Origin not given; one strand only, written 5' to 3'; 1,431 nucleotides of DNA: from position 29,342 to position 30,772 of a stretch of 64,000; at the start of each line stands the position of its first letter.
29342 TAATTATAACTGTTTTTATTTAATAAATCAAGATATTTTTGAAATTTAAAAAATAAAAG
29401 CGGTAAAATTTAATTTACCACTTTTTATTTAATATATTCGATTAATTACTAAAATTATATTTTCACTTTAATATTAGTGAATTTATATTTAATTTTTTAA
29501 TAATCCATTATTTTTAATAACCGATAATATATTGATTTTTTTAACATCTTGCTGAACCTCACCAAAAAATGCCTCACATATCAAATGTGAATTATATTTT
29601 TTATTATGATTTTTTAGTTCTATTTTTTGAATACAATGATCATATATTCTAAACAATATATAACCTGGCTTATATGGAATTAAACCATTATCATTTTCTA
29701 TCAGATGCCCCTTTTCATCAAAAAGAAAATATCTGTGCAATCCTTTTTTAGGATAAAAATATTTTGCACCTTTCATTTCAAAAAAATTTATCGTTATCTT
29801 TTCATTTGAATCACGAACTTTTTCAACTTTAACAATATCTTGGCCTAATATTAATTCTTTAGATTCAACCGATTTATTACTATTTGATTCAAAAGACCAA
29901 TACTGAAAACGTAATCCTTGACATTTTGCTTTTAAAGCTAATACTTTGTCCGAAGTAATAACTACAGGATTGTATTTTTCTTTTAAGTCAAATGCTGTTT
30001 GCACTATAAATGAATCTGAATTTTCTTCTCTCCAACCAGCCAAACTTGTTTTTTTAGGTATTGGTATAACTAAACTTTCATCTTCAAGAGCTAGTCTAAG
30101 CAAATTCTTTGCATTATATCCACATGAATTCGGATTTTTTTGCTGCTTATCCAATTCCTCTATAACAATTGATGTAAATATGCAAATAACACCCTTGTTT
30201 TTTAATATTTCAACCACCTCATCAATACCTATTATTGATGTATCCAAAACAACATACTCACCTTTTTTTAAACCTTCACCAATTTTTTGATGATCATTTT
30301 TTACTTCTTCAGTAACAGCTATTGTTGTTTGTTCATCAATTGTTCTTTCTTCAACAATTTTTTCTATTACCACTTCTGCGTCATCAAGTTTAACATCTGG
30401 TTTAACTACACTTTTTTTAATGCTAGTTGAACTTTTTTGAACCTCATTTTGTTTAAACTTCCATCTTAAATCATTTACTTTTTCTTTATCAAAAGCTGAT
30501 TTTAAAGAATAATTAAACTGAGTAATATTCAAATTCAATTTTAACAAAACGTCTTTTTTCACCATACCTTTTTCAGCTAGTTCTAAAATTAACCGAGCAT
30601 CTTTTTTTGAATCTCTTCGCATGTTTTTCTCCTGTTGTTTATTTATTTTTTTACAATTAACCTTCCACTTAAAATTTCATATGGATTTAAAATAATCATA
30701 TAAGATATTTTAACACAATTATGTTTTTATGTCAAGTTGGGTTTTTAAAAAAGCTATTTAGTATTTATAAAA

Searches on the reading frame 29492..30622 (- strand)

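Call 41: search_protein_families(library=pfam, proteins=[window:29492-30622:-], max_evalue=0.001)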
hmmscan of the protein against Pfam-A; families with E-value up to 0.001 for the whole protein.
window:29492-30622:- (377 aa): 1 family
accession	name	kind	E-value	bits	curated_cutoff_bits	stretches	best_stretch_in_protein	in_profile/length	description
PF13638.12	PIN_4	-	3.4e-09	37.5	21.9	1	124-238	1-127/132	PIN domain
